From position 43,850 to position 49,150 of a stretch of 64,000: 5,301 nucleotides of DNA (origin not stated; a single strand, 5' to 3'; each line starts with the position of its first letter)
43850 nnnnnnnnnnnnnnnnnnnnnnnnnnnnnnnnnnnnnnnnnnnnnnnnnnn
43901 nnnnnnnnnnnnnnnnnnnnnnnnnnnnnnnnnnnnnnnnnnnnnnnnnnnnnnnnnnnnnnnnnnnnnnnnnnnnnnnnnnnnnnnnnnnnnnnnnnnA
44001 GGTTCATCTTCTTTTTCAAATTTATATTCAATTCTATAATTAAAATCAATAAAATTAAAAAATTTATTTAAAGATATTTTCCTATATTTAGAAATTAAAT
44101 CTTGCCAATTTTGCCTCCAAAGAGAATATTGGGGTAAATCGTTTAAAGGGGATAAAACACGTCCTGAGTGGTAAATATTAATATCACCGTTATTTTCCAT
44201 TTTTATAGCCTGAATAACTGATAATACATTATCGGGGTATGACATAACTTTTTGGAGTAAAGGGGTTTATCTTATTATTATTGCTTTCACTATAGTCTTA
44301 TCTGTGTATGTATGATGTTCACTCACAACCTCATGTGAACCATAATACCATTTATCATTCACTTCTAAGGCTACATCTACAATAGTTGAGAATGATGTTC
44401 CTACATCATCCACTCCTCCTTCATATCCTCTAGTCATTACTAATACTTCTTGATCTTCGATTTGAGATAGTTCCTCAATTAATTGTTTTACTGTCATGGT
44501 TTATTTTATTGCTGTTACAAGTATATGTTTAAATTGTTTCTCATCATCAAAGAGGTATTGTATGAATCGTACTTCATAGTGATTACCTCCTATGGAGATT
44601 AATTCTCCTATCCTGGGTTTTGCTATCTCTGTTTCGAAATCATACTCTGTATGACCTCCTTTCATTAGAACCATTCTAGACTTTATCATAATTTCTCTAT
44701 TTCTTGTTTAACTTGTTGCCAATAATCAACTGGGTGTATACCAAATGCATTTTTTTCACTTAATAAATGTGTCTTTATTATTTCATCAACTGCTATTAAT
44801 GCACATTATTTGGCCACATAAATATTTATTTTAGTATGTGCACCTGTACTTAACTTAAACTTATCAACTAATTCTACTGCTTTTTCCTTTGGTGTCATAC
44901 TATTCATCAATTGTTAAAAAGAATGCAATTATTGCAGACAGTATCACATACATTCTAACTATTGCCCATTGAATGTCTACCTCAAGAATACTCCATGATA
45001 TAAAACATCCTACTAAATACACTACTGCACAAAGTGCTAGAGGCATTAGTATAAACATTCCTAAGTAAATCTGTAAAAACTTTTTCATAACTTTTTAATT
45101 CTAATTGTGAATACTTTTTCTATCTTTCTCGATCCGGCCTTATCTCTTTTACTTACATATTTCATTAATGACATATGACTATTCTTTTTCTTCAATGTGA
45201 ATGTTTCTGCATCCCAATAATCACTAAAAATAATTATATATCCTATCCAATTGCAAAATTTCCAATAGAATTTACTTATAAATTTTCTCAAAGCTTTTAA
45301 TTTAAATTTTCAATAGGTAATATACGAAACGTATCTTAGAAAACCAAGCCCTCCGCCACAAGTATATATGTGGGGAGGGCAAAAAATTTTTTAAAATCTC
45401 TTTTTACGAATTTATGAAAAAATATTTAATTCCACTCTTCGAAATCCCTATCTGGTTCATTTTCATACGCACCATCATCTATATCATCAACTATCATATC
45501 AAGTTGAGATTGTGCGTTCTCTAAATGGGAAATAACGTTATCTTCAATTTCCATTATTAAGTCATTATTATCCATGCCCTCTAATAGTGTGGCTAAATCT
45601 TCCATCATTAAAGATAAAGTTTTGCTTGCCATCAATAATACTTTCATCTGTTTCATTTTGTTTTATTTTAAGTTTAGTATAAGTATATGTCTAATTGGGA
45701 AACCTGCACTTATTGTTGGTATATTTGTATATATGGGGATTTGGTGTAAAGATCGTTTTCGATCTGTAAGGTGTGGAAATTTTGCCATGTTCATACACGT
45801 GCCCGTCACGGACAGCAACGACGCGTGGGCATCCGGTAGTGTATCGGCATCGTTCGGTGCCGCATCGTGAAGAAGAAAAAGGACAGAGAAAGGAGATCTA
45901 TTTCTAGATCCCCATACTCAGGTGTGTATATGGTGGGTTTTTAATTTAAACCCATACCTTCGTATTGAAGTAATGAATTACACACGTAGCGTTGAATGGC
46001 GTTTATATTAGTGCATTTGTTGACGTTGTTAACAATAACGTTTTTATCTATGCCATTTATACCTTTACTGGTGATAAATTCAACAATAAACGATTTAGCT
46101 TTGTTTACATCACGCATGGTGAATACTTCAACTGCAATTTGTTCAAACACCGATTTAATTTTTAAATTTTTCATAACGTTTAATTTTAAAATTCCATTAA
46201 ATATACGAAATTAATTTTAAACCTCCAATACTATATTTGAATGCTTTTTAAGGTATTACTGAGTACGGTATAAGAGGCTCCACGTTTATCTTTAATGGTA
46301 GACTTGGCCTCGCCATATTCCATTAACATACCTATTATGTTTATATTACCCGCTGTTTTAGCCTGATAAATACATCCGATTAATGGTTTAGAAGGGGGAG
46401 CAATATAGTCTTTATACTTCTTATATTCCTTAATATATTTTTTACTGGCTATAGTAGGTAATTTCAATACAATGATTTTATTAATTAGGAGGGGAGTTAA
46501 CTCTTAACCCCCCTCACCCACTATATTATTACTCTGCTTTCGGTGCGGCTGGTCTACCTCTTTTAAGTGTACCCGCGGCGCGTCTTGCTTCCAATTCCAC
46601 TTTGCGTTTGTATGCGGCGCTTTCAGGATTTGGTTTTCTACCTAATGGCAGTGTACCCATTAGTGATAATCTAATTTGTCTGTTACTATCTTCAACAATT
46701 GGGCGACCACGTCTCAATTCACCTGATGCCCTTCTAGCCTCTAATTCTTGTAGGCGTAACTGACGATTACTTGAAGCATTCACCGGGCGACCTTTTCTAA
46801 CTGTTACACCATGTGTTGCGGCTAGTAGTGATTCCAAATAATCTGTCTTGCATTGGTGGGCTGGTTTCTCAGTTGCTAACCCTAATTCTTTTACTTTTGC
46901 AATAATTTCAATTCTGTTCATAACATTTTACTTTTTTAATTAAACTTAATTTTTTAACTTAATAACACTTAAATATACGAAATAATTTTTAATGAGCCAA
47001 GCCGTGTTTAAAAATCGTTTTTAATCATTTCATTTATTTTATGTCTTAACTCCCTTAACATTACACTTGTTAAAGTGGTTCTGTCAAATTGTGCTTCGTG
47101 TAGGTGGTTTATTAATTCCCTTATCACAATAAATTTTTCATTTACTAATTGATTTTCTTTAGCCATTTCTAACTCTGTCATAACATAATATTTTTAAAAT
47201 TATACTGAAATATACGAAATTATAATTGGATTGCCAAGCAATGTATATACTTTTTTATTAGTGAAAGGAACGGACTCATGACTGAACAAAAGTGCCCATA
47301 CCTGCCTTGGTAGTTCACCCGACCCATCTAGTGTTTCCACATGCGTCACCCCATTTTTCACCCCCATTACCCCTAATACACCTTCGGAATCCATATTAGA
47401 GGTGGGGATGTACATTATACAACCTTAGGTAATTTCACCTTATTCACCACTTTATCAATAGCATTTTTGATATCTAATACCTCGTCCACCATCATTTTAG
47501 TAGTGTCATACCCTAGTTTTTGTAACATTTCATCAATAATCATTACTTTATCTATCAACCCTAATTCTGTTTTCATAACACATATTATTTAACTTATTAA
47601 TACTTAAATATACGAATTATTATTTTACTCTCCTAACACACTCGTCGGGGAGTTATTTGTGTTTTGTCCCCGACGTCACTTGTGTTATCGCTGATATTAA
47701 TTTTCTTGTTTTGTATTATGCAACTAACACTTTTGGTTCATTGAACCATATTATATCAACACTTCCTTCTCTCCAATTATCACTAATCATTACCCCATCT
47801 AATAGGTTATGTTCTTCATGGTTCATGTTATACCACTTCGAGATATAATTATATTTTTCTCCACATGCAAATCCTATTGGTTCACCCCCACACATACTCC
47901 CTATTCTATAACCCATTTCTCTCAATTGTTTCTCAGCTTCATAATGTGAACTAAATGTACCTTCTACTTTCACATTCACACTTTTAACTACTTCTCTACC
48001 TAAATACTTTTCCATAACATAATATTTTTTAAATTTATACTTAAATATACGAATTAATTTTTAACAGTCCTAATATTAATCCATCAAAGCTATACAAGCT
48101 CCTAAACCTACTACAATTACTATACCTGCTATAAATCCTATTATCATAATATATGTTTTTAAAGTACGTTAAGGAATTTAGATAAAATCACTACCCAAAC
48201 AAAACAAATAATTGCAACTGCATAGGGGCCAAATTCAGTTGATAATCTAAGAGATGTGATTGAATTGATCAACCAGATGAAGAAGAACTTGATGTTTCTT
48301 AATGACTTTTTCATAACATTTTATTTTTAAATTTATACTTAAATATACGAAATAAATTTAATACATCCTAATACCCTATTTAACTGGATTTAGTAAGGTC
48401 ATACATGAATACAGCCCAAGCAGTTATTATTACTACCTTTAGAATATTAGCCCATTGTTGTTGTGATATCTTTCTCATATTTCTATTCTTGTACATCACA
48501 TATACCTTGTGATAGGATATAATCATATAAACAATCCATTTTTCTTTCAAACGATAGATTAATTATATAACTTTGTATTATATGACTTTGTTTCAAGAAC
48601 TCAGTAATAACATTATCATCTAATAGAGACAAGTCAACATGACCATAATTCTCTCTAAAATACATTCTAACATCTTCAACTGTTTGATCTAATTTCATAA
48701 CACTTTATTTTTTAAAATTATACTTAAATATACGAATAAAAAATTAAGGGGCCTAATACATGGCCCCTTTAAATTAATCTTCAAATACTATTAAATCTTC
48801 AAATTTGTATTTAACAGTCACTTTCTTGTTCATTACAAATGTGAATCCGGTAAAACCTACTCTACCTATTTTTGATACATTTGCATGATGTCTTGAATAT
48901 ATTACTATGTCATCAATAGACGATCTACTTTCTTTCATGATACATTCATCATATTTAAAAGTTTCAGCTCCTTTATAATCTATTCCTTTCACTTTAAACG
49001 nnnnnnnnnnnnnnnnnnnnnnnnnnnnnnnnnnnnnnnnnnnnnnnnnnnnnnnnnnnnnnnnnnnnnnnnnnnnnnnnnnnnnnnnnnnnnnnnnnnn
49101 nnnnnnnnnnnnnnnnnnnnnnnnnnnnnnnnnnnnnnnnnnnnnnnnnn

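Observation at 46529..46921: GC-elevated gene encoding a Rho_N/HeH + double AT-hook DNA-binding protein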

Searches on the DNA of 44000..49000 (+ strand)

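Call 8: search_dna_similar(query=window:44000-49000:+, collection=phages, mode=near)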
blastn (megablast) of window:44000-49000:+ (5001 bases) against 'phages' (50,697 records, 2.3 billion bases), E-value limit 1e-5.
No match.

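Call 16: search_rna_families(source=window, start=45300, end=47800, threshold=evalue, max_evalue=10)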
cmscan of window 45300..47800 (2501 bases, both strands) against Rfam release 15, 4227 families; matches with E-value up to 10: 4.
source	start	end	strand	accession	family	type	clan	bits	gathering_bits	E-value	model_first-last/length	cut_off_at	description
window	45344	45409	-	RF02580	tsr31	Gene; sRNA;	-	19.9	50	5.3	1-70/70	no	S. aureus tsr31 small RNA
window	45428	45495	-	RF00355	snoR28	Gene; snRNA; snoRNA; CD-box;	-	17.7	45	8.7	1-78/78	no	Small nucleolar RNA snoR28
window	45467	45517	+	RF00498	EAV_LTH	Cis-reg; leader;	-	15.5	70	4.6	1-45/45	no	Equine arteritis virus leader TRS hairpin (LTH)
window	46457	46529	-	RF02937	Clostridiales-2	Gene; sRNA;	-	14.1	58.6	8.5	1-82/82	no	Clostridiales-2 RNA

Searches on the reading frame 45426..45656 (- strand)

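Call 6: search_protein_families(library=pfam, proteins=[window:45426-45656:-], max_evalue=1)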
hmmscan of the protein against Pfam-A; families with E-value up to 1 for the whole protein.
window:45426-45656:- (76 aa): 1 family
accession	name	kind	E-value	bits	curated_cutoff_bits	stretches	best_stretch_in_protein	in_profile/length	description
PF12889.12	DUF3829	-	0.028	14.4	26.8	1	10-70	194-254/285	Protein of unknown function (DUF3829)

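Call 10: search_protein_families(library=phrogs, proteins=[window:45426-45656:-], max_evalue=0.1)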
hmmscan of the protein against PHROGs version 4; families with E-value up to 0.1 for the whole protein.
window:45426-45656:- (76 aa): 1 family
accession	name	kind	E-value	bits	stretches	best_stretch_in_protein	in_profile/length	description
phrog_11066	-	unknown function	0.022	15.7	1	2-62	103-162/181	-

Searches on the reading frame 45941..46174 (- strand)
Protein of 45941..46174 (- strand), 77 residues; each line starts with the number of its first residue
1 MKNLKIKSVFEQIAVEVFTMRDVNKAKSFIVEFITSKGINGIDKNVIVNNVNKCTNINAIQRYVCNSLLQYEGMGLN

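Call 6: search_protein_families(library=pfam, proteins=[window:45941-46174:-], max_evalue=1)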
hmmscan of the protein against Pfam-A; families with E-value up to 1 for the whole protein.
window:45941-46174:- (77 aa): 3 families
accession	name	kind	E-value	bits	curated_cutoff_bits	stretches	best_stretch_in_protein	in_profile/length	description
PF05965.19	FYRC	-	0.038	14.6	21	1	5-64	20-80/84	F/Y rich C-terminus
PF04640.20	PLATZ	-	0.065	14.3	25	1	46-67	9-30/79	PLATZ transcription factor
PF02746.21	MR_MLE_N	-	0.089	13.4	22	1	17-69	17-68/117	Mandelate racemase / muconate lactonizing enzyme, N-terminal domain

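Call 10: search_protein_families(library=phrogs, proteins=[window:45941-46174:-], max_evalue=0.1)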
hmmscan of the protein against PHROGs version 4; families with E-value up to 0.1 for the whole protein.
window:45941-46174:- (77 aa): 5 families
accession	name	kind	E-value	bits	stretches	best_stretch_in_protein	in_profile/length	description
phrog_35305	-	unknown function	0.01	16.6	1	4-64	16-74/195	-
phrog_7683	-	unknown function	0.019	15.7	1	13-71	125-183/200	-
phrog_24316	-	unknown function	0.021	14.8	1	3-62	61-120/367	-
phrog_13858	-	unknown function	0.054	14.9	0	7-50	50-93/120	-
phrog_34347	-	unknown function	0.064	14.4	1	1-36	1-36/65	-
